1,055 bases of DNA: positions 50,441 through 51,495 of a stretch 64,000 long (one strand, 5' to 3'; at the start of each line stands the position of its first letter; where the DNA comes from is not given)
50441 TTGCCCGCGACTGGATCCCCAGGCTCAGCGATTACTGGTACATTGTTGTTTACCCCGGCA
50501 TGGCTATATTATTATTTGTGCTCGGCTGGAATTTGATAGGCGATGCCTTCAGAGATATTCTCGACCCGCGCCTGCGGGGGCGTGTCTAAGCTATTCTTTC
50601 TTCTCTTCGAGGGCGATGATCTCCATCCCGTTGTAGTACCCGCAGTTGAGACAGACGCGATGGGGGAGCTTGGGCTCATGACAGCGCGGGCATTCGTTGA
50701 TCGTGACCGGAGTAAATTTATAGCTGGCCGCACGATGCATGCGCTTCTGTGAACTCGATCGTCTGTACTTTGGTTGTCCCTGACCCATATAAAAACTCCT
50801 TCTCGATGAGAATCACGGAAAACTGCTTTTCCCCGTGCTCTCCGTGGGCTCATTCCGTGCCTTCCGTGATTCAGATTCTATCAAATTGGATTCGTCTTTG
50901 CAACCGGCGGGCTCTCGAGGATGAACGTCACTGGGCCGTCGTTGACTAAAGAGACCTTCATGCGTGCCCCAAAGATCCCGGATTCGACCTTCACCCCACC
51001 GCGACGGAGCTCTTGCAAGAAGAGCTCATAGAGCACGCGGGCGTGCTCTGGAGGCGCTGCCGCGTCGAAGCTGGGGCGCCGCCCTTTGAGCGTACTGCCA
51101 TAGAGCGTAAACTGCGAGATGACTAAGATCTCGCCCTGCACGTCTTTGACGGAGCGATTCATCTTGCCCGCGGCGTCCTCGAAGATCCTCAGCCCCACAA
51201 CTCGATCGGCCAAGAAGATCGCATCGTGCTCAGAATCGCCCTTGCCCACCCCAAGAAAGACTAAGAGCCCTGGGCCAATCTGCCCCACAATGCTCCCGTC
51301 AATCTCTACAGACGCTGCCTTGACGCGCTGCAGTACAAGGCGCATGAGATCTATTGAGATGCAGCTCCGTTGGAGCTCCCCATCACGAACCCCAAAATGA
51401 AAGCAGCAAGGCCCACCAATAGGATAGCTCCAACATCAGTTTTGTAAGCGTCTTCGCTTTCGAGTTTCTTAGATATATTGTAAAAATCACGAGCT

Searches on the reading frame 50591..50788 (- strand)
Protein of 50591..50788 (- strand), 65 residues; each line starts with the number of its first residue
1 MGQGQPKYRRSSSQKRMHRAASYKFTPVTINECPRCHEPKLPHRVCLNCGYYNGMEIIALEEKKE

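Call 14: find_encoding_contigs(protein=window:50591-50788:-, flank=10000, max_places=10)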
Protein window:50591-50788:- (65 aa): 4 contigs read that carry it; 3 places shown.
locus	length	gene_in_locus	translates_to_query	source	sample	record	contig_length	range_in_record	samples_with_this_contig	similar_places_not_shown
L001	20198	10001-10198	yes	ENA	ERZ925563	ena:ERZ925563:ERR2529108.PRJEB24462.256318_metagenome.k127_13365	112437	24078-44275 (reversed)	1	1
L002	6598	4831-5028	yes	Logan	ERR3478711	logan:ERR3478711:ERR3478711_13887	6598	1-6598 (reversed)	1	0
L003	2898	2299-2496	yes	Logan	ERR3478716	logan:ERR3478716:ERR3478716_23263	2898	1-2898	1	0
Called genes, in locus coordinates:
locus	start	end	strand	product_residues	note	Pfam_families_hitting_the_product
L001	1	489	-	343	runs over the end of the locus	PF00528:BPD_transp_1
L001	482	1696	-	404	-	PF19300:BPD_transp_1_N, PF00528:BPD_transp_1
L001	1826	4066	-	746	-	PF00496:SBP_bac_5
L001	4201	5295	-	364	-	PF10282:Lactonase (faint)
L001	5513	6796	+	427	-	PF01839:FG-GAP (faint), PF13517:FG-GAP_3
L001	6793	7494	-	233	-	PF01209:Ubie_methyltran, PF02353:CMAS (weak), PF05175:MTS (weak), PF13489:Methyltransf_23, PF13847:Methyltransf_31, PF08241:Methyltransf_11, PF08242:Methyltransf_12, PF13649:Methyltransf_25, +1 more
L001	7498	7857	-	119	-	PF03780:Asp23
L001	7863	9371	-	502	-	PF01676:Metalloenzyme, PF06415:iPGM_N, PF01663:Phosphodiest (weak)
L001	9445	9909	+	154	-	PF02580:Tyr_Deacylase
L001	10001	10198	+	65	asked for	PF01783:Ribosomal_L32p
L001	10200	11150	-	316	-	PF12911:OppC_N, PF00528:BPD_transp_1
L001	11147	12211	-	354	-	PF19300:BPD_transp_1_N, PF00528:BPD_transp_1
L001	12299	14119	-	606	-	PF00496:SBP_bac_5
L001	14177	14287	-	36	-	-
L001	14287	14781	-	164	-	PF01967:MoaC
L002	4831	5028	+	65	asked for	PF01783:Ribosomal_L32p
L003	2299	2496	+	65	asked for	PF01783:Ribosomal_L32p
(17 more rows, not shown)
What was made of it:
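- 50591..50788 (-): rpmF (ribosomal protein L32), the gene downstream of copy 2. Its GGAG ribosome-binding site lies at about 50799..50796. Pfam Ribosomal_L32p on the identical product (call 14).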

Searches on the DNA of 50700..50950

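Call 10: search_rna_families(source=window, start=50700, end=50950, threshold=evalue, max_evalue=10)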
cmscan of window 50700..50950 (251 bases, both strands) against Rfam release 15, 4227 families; matches with E-value up to 10: 2.
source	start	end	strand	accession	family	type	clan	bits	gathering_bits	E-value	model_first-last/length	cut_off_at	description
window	50809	50854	+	RF01545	TB3Cs2H1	Gene; snRNA; snoRNA; HACA-box;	-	15.1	60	2.2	13-58/69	no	Trypanosomatid snoRNA TB3Cs2H1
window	50914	50950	+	RF01514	Afu_513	Gene; snRNA; snoRNA; CD-box;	-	13.6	48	0.74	1-40/103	3'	A. fumigatus snoRNA Afu_513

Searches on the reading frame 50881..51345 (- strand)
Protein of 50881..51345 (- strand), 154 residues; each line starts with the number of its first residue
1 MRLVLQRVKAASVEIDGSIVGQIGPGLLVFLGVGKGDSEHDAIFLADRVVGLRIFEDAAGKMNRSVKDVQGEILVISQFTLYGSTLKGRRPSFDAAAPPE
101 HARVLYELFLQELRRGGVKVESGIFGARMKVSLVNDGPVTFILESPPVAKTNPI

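Call 71: search_protein_families(library=pfam, proteins=[window:50881-51345:-], max_evalue=0.001)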
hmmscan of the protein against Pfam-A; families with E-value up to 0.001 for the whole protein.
window:50881-51345:- (154 aa): 1 family
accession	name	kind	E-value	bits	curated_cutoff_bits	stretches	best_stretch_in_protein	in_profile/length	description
PF02580.21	Tyr_Deacylase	-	5e-59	199.2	25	1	2-144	1-144/144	D-Tyr-tRNA(Tyr) deacylase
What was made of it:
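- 50881..51345 (-): dtd (D-aminoacyl-tRNA deacylase), the gene upstream of copy 2. Its TGA stop lies 10 nt before the end of the head. Pfam Tyr_Deacylase, E 5e-59 (call 71).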
